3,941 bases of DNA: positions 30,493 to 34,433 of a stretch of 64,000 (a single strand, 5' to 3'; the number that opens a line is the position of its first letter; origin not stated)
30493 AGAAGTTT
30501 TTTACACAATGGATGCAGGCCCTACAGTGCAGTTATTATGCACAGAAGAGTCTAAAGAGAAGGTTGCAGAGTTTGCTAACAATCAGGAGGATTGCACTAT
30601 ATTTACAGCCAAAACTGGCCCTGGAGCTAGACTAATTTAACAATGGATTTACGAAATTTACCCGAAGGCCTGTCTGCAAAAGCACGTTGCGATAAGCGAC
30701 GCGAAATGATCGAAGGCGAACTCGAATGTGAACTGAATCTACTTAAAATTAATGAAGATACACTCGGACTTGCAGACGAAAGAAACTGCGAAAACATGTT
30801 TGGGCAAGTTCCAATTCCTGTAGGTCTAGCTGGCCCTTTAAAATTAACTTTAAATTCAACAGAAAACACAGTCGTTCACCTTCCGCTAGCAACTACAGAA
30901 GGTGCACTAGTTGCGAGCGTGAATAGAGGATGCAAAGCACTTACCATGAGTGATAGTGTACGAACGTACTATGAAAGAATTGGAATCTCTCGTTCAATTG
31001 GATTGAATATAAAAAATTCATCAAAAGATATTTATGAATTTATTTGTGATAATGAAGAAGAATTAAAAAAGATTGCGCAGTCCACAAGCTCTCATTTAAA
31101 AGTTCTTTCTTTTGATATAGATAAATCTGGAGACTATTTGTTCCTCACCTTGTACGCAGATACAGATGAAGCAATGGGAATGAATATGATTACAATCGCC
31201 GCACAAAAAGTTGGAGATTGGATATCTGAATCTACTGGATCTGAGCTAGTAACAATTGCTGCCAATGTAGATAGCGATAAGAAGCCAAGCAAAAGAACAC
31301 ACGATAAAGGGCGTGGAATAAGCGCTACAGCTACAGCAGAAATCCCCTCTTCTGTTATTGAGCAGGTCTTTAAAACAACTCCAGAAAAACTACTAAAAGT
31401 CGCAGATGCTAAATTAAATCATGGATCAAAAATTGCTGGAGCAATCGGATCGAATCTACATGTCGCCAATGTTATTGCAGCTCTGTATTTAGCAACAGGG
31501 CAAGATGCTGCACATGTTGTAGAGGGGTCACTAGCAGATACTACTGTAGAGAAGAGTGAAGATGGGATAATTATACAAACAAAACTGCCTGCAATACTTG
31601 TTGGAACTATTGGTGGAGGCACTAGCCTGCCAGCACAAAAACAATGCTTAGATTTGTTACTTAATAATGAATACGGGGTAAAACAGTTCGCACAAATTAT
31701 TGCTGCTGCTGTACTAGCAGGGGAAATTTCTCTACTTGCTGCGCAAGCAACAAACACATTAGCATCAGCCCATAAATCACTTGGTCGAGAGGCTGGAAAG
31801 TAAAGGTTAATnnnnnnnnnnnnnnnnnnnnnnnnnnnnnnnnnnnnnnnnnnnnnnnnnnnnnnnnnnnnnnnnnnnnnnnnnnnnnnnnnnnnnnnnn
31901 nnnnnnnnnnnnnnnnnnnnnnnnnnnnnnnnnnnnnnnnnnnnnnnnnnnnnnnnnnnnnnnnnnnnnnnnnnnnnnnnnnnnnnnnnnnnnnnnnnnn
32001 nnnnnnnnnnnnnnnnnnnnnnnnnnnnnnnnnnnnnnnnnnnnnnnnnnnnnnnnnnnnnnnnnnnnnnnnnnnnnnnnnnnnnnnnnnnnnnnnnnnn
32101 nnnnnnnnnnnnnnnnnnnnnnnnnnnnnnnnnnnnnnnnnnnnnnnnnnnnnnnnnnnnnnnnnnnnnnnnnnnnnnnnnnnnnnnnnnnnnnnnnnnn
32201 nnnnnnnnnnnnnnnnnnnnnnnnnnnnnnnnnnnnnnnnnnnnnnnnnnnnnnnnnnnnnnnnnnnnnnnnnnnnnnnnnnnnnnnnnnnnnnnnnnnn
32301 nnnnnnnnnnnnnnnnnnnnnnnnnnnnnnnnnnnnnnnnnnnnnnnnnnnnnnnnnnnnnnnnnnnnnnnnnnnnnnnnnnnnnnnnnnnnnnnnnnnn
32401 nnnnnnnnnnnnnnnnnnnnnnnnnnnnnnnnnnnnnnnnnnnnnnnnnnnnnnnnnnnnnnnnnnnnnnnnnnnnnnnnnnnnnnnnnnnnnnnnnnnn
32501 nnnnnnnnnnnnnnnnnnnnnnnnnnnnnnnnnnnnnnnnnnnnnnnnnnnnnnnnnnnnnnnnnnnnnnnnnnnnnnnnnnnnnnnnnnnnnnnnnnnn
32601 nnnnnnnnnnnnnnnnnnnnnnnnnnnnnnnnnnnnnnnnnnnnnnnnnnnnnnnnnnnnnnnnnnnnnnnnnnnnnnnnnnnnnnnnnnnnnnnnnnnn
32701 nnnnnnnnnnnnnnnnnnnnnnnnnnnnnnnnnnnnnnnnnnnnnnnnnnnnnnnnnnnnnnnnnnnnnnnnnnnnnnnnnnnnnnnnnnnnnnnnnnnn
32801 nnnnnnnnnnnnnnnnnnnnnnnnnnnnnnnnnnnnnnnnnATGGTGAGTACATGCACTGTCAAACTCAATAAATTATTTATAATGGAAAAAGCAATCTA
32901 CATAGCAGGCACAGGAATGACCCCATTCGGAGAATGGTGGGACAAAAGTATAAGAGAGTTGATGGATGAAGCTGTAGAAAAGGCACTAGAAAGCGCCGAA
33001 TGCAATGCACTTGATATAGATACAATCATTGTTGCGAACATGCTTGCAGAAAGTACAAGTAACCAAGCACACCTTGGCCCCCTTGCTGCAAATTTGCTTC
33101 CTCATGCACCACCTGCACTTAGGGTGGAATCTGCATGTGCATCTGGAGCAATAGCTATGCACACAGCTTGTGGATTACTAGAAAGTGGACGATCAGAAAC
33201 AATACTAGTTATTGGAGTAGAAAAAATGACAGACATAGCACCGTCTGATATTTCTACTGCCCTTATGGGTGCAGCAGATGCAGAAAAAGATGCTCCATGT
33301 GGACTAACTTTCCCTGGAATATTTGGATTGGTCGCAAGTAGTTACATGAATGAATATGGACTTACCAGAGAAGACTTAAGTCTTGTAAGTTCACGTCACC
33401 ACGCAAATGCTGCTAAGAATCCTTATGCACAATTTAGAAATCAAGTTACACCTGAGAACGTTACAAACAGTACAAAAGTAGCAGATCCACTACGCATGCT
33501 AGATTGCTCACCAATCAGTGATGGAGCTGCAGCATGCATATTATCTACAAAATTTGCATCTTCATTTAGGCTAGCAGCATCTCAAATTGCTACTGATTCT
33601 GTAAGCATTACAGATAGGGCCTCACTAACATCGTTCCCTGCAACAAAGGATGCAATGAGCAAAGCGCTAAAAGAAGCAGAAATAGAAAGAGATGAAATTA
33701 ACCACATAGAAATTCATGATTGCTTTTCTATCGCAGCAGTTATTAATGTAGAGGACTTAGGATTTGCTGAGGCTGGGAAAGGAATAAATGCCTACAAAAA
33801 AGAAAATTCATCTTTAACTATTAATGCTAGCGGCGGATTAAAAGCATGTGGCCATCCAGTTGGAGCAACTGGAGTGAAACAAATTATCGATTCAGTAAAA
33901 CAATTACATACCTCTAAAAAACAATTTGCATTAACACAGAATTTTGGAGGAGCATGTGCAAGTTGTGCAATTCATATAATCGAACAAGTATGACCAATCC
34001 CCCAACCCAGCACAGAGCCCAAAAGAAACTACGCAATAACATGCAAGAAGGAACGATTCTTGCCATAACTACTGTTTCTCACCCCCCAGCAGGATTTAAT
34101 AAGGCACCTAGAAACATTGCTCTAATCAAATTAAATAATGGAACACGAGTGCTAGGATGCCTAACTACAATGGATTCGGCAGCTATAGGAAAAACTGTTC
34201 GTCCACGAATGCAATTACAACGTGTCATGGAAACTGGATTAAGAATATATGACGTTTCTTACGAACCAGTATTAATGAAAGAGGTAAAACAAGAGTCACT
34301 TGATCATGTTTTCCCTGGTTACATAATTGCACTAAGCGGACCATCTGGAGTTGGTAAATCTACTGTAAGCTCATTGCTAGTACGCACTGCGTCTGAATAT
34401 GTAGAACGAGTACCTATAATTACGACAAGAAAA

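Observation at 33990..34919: DUF35 scaffold domain fused to a divergent guanylate-kinase-like kinase at the end of a mevalonate operon that has no recognisable second kinase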

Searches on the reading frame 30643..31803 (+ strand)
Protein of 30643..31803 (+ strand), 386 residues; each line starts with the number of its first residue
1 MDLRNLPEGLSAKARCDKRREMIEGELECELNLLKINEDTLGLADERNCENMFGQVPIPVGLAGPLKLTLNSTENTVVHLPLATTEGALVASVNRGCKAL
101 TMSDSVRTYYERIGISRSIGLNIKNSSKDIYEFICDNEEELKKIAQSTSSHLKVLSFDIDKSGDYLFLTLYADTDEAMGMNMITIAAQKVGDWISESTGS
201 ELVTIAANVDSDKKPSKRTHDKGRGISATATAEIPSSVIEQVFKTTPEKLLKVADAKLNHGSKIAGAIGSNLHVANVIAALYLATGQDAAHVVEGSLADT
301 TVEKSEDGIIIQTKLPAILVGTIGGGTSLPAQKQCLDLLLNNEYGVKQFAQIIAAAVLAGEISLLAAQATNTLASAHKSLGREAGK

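Call 3: search_protein_families(library=pfam, proteins=[window:30643-31803:+], max_evalue=0.01)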
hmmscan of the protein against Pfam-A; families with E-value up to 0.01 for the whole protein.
window:30643-31803:+ (386 aa): 1 family
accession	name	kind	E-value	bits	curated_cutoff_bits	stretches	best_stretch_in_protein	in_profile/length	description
PF00368.23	HMG-CoA_red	-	4.5e-97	325.8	27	1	16-382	2-368/368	Hydroxymethylglutaryl-coenzyme A reductase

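Call 4: search_protein_families(library=ncbifam, proteins=[window:30643-31803:+], max_evalue=0.01)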
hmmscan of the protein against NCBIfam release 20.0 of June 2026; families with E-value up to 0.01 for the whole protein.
window:30643-31803:+ (386 aa): 3 families
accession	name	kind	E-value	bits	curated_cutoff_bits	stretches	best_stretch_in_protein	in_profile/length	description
TIGR00533.1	HMG_CoA_R_NADP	equivalog_domain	1.3e-89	301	441.8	1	10-382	24-402/402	hydroxymethylglutaryl-CoA reductase (NADPH)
TIGR00920.1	2A060605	subfamily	5.1e-69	233.4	778.35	1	43-379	519-866/887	hydroxymethylglutaryl-CoA reductase (NADPH)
TIGR00532.1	HMG_CoA_R_NAD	equivalog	4e-16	59.3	259.95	1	37-379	56-392/395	hydroxymethylglutaryl-CoA reductase, degradative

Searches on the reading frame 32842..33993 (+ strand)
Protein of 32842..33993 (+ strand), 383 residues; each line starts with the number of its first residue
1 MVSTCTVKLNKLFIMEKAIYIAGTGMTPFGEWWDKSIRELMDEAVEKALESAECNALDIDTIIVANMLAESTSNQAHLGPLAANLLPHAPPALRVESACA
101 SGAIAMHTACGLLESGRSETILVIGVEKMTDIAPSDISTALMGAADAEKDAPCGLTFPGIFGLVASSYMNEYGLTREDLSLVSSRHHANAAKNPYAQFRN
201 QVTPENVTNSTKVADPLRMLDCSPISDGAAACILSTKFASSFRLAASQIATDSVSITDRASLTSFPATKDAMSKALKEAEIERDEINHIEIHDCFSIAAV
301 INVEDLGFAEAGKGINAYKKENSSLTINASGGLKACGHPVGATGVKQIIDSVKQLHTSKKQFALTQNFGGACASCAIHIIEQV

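Call 3: search_protein_families(library=pfam, proteins=[window:32842-33993:+], max_evalue=0.01)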
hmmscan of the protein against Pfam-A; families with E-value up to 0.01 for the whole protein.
window:32842-33993:+ (383 aa): 7 families
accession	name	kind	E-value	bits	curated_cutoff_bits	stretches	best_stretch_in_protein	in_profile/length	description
PF00108.29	Thiolase_N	-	5.3e-30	105.1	26.4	1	19-236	1-258/260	Thiolase, N-terminal domain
PF22691.2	Thiolase_C_1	-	2e-26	92.9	28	1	250-381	3-143/144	Thiolase C-terminal domain-like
PF02803.24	Thiolase_C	-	1.8e-14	53.9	27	1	257-377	15-119/123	Thiolase, C-terminal domain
PF08545.16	ACP_syn_III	-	2.8e-10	40.4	24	1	96-140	4-49/80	3-Oxoacyl-[acyl-carrier-protein (ACP)] synthase III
PF00109.32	ketoacyl-synt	-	2e-06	28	20.8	1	91-131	166-206/252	Beta-ketoacyl synthase, N-terminal domain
PF02801.28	Ketoacyl-synt_C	-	8.4e-05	23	20.8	1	264-358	23-110/119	Beta-ketoacyl synthase, C-terminal domain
PF07451.17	SpoVAD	-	0.0024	17.1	22.1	0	32-123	46-130/329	Stage V sporulation protein AD (SpoVAD)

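Call 4: search_protein_families(library=ncbifam, proteins=[window:32842-33993:+], max_evalue=0.01)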
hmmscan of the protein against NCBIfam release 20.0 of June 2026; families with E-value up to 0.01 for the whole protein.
window:32842-33993:+ (383 aa): 66 families (the best 25 are shown)
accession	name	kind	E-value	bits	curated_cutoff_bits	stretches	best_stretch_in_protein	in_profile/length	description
NF004720.0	PRK06064.1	subfamily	2.8e-116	388.5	420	1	18-382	3-387/389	thiolase domain-containing protein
NF053570.1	AcCoTHIOL_METTL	equivalog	6.8e-101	337.9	600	1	19-381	4-382/385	acetyl-CoA acetyltransferase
NF005704.0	PRK07516.1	subfamily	3.5e-81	273.1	412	1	18-381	3-386/389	thiolase domain-containing protein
NF004810.0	PRK06157.1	equivalog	5.1e-71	239.9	403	1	17-380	7-395/400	acetyl-CoA acetyltransferase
NF009228.0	PRK12578.1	subfamily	5.9e-68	229.2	485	1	15-368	1-373/387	thiolase domain-containing protein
NF004936.0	PRK06289.1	equivalog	2.7e-64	217.5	375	1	15-381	1-402/405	acetyl-CoA acetyltransferase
NF006102.0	PRK08256.1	subfamily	1.7e-54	185.4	436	1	15-359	1-363/394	lipid-transfer protein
NF004982.0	PRK06365.1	equivalog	3.7e-52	177.8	695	2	10-237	9-237/430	thiolase domain-containing protein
NF004715.0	PRK06059.1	equivalog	2.4e-45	155.2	424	2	15-238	2-225/399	lipid-transfer protein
NF053628.1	BnzsclthlBbsBGT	equivalog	1.1e-41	142.9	750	1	15-361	3-353/389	benzoylsuccinyl-CoA thiolase subunit BbsB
NF006180.0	PRK08313.1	subfamily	1.3e-36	126.2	514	1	16-359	3-354/389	thiolase domain-containing protein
NF004721.0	PRK06065.1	equivalog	5.9e-34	117.6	455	1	14-359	7-362/393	thiolase domain-containing protein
NF006010.0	PRK08142.1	subfamily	2e-33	115.7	462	1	16-357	4-351/388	thiolase domain-containing protein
TIGR01930.1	AcCoA-C-Actrans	subfamily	2.5e-33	115.6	240.55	2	222-365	240-370/385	acetyl-CoA C-acyltransferase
NF004811.0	PRK06158.1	subfamily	4.5e-33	114.8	421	1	20-365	11-363/384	acetyl-CoA acetyltransferase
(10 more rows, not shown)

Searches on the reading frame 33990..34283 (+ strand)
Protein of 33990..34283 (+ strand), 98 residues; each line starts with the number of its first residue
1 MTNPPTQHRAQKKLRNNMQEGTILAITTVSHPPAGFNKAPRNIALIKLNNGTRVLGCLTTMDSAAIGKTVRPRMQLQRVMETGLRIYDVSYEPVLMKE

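Call 61: search_solved_structures(query=A2, max_evalue=10, show_alignments=3)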
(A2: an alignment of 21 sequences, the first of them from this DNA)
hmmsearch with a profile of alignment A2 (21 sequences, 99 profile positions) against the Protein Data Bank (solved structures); distinct sequences matched with E-value up to 10: 8.
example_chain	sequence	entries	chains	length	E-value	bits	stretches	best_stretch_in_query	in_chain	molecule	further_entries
6esq_E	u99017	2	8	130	5.4e-08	35.8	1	19-80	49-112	Pfam DUF35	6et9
6ok1_B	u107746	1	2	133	1e-05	28.4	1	20-71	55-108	ChsH2(DUF35)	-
9myr_B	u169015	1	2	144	2.9e-05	27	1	14-74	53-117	Acyl dehydratase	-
9skh_E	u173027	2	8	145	0.046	16.8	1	20-84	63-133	2,4-diacetylphloroglucinol biosynthesis protein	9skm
4xq3_A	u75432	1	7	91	0.13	15.3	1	28-62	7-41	Like-Sm ribonucleoprotein core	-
5m3k_B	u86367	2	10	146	0.21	14.6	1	36-84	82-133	2,4-diacetylphloroglucinol biosynthesis protein PhlB | 2,4-diacetylphloroglucinol biosynthesis protein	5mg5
9if7_5B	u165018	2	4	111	0.38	13.8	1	46-85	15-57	Sm protein B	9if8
9vbo_H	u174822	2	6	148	0.55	13.3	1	40-78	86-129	2,4-diacetylphloroglucinol biosynthesis protein PhlB family protein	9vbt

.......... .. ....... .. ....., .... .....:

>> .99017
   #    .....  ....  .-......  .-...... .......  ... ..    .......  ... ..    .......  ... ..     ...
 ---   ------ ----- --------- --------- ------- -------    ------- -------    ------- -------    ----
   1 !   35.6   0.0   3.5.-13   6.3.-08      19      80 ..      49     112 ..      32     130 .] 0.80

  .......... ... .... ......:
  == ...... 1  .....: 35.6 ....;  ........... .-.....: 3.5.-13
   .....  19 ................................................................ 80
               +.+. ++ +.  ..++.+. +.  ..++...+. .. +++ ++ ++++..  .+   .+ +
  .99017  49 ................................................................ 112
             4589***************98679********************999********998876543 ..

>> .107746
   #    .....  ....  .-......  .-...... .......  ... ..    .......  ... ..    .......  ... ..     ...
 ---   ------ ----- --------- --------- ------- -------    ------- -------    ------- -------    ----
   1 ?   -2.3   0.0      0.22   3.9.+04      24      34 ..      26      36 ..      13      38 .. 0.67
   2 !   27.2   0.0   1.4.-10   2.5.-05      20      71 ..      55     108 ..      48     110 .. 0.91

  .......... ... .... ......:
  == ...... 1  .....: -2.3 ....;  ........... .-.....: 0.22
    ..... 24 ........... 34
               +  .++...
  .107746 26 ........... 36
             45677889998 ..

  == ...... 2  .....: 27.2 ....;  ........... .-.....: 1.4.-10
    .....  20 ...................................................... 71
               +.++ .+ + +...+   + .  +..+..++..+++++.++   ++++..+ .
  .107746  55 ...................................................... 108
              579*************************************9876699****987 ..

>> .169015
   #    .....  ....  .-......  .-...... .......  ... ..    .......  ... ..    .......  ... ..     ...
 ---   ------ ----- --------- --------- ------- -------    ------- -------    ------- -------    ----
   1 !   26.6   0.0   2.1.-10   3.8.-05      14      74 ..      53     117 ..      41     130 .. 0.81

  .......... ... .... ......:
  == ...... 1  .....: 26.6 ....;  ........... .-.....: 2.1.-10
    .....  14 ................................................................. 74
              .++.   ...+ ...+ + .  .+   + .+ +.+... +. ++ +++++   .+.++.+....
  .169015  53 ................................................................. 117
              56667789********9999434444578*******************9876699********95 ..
